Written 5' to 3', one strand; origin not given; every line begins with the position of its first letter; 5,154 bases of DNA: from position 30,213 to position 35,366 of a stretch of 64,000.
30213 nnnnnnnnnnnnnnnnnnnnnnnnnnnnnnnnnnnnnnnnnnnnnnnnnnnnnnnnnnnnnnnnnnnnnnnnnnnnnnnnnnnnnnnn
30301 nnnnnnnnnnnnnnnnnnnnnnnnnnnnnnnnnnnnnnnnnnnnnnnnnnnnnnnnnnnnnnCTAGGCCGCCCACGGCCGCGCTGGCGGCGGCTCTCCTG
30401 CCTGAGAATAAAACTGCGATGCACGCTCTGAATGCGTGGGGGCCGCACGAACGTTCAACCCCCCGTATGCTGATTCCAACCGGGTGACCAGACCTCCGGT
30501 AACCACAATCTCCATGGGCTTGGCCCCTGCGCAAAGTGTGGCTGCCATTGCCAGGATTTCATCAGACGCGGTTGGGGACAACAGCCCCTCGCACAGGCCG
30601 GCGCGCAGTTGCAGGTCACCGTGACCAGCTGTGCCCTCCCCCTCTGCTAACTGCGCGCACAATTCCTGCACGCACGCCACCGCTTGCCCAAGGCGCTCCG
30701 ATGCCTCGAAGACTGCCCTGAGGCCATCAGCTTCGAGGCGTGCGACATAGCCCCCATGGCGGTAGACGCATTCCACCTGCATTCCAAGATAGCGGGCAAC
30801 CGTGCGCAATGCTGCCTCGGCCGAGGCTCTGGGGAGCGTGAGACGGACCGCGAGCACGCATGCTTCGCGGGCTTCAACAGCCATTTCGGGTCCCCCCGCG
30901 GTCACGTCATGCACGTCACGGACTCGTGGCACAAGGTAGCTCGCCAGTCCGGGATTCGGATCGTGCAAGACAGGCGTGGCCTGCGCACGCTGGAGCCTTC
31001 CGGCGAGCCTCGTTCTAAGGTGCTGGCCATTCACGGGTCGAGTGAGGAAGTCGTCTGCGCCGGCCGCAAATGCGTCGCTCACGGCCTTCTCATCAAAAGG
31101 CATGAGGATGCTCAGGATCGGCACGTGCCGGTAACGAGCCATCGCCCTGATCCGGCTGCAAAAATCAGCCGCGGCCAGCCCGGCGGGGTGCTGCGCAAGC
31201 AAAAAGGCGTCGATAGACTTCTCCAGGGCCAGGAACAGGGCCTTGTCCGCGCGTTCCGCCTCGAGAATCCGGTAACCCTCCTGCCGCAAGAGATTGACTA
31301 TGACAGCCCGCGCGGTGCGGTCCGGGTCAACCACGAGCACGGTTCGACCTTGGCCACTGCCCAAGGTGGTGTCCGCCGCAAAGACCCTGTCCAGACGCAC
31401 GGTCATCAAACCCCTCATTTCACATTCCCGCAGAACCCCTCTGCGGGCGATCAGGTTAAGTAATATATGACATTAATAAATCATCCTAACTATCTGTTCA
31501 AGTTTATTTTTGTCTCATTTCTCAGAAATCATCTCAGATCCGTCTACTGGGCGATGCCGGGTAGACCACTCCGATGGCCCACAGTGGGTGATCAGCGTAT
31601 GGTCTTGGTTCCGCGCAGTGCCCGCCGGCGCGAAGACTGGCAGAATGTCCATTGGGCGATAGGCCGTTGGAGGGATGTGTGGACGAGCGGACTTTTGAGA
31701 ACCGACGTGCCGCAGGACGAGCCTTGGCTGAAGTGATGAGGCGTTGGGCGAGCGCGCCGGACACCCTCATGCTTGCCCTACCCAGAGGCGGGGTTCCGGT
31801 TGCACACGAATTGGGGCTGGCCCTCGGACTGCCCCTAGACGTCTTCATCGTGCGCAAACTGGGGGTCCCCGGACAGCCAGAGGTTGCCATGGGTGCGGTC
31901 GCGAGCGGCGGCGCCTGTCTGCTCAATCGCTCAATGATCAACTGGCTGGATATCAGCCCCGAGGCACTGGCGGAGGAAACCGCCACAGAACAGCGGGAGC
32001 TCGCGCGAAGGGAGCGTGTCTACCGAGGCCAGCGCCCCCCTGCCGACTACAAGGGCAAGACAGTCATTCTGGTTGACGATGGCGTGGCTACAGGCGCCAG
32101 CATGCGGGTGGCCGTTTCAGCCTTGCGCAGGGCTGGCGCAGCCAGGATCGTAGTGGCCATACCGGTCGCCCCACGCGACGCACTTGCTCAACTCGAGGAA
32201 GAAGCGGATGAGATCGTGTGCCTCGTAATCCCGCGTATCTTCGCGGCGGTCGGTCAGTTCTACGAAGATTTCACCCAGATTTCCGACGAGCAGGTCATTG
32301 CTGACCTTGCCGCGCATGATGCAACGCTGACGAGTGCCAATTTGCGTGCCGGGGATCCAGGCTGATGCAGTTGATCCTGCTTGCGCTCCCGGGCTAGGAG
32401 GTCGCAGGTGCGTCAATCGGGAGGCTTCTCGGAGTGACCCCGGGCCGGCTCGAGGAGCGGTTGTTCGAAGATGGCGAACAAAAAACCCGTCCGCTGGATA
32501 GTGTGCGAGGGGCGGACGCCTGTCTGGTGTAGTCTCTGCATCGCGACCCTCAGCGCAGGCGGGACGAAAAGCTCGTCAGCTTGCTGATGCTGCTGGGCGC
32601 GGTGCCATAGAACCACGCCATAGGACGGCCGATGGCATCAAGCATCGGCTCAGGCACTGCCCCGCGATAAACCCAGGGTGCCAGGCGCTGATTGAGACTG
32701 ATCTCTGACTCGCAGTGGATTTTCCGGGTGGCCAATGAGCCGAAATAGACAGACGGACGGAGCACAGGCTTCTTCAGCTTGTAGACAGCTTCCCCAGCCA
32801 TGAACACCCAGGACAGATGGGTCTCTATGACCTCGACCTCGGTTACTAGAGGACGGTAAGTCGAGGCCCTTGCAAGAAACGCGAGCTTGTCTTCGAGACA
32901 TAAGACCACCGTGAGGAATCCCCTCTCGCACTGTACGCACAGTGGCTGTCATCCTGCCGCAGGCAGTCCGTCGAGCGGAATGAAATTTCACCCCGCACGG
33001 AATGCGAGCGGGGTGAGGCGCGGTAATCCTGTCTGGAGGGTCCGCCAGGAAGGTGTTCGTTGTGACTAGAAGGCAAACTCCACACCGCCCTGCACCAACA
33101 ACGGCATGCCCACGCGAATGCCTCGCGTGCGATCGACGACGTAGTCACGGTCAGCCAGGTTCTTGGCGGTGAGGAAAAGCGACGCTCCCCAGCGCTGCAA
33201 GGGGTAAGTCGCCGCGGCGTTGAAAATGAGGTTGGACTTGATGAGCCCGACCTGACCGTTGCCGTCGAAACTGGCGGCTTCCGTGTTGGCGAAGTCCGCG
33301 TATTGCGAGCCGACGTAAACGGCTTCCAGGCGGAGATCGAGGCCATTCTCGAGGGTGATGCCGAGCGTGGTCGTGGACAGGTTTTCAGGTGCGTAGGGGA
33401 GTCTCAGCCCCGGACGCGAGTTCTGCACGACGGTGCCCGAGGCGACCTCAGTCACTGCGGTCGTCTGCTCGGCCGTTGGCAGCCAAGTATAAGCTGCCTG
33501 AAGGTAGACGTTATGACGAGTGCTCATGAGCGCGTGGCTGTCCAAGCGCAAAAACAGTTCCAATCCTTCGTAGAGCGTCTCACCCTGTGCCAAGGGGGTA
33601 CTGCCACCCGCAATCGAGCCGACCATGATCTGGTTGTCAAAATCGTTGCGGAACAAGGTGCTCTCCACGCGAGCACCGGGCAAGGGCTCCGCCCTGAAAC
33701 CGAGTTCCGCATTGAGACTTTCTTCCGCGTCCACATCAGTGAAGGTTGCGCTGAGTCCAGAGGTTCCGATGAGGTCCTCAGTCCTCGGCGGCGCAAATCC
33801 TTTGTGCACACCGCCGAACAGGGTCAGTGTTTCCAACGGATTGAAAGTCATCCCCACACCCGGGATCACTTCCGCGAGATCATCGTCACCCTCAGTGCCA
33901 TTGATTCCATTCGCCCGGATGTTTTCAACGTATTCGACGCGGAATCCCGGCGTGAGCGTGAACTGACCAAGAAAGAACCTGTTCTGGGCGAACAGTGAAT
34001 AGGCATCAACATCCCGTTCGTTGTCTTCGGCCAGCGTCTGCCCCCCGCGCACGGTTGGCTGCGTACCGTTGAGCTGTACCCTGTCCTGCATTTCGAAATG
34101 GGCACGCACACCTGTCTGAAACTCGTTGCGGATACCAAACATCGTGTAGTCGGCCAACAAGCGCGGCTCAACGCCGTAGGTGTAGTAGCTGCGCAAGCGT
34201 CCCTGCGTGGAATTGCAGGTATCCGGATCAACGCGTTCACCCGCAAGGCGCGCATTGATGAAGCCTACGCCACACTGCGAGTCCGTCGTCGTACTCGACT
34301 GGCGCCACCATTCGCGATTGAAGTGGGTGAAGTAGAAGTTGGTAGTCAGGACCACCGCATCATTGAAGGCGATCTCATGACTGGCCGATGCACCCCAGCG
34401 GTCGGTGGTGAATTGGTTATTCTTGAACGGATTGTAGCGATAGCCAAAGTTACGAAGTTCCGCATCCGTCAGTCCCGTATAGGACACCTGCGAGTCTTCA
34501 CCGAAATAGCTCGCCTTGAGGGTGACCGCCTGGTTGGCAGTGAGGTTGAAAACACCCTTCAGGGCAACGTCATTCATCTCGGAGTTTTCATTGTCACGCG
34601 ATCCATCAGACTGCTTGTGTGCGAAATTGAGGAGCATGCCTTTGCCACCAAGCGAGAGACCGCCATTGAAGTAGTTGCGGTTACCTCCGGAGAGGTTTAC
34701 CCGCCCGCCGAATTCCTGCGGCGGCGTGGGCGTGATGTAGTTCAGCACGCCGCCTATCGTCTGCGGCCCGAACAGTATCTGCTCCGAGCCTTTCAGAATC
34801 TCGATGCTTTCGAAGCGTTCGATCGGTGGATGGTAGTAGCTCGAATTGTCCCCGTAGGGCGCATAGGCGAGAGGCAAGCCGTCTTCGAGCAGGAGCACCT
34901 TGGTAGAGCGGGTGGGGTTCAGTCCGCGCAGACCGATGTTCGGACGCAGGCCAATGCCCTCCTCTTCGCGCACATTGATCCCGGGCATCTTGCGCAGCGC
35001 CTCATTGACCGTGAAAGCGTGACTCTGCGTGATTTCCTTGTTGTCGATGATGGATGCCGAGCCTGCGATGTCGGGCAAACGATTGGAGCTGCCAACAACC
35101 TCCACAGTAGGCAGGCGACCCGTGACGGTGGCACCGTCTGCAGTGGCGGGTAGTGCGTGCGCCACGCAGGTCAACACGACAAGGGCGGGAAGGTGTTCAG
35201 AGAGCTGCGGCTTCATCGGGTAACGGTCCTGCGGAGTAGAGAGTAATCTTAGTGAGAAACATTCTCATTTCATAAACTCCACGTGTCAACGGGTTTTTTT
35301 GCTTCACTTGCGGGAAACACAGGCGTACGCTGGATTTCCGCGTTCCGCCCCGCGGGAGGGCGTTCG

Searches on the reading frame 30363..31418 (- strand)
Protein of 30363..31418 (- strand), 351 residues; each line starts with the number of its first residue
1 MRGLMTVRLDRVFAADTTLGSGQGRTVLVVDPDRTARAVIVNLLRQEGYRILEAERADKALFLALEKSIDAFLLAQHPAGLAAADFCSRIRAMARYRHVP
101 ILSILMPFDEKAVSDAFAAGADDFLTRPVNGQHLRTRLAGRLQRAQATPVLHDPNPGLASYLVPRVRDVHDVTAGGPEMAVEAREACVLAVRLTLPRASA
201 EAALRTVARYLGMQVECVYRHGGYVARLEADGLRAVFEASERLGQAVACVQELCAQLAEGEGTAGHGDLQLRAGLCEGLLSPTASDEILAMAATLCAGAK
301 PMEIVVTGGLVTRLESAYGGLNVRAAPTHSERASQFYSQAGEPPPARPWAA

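Call 7: search_protein_families(library=pfam, proteins=[window:30363-31418:-])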
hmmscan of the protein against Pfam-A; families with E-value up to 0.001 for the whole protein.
window:30363-31418:- (351 aa): 1 family
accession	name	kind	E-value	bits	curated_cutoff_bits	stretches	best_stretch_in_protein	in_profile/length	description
PF00072.30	Response_reg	-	2.2e-11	44.3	30.2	1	27-138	1-110/111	Response regulator receiver domain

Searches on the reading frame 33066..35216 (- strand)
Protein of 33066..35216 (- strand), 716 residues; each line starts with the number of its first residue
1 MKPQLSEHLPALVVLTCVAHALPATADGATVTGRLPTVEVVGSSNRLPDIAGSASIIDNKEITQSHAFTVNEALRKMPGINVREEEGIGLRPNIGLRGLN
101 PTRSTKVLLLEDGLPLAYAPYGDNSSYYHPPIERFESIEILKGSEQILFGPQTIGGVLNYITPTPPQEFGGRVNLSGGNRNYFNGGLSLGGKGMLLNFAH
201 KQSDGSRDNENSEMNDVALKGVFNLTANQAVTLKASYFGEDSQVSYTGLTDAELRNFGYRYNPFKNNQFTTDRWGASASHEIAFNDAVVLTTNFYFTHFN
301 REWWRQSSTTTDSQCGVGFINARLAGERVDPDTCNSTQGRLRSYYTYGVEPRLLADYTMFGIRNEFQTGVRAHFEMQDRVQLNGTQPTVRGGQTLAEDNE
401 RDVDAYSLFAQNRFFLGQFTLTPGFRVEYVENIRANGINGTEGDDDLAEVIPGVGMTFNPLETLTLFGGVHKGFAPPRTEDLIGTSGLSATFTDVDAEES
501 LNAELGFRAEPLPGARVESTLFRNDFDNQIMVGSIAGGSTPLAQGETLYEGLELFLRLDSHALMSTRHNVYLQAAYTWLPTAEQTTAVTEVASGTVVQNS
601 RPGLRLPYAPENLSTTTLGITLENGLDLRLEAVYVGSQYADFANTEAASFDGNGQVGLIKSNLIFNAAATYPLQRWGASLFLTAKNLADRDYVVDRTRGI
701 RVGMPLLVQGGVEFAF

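Call 7: search_protein_families(library=pfam, proteins=[window:33066-35216:-])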
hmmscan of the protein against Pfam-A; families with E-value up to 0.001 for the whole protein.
window:33066-35216:- (716 aa): 1 family
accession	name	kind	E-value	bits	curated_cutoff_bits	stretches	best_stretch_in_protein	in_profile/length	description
PF07715.20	Plug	-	1.2e-19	71.2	23.9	1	49-157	4-107/107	TonB-dependent Receptor Plug Domain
